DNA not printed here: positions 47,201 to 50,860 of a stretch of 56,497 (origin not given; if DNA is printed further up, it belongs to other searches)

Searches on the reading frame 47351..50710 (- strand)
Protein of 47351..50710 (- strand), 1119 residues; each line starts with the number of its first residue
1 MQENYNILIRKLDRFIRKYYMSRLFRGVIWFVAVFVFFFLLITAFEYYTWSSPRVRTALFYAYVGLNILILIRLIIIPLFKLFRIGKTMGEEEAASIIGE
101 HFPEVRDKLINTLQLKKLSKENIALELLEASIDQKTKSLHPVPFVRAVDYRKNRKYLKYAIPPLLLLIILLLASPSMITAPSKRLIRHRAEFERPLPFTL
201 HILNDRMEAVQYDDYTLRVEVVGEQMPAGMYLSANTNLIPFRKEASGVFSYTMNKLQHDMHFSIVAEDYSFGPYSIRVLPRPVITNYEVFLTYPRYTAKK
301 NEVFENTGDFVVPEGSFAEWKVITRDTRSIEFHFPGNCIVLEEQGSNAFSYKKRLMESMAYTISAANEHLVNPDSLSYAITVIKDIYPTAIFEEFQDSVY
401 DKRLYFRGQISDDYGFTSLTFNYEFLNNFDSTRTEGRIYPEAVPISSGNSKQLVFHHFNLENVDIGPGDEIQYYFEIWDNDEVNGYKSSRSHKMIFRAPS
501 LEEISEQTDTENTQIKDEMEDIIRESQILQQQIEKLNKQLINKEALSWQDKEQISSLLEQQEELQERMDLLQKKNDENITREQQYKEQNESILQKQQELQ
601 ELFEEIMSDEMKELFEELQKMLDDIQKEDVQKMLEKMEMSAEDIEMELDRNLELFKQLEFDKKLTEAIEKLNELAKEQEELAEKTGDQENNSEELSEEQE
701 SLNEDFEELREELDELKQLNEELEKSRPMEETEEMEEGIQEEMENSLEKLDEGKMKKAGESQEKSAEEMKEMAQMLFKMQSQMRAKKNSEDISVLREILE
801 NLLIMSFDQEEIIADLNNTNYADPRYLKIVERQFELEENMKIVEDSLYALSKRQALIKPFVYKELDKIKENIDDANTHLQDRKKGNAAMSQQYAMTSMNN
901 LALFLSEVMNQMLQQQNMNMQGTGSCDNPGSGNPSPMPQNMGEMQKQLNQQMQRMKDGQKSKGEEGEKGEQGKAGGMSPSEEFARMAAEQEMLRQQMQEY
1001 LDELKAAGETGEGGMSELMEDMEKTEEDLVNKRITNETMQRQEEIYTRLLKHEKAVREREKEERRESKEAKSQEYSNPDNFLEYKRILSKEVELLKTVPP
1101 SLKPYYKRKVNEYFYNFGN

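Call 7: search_protein_families(library=pfam, proteins=[window:47351-50710:-])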
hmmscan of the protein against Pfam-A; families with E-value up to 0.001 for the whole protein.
window:47351-50710:- (1119 aa): 1 family
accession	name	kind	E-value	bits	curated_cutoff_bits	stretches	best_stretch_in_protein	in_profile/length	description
PF13779.11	DUF4175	-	1.2e-11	43.8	27.3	2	287-426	186-324/825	Domain of unknown function (DUF4175)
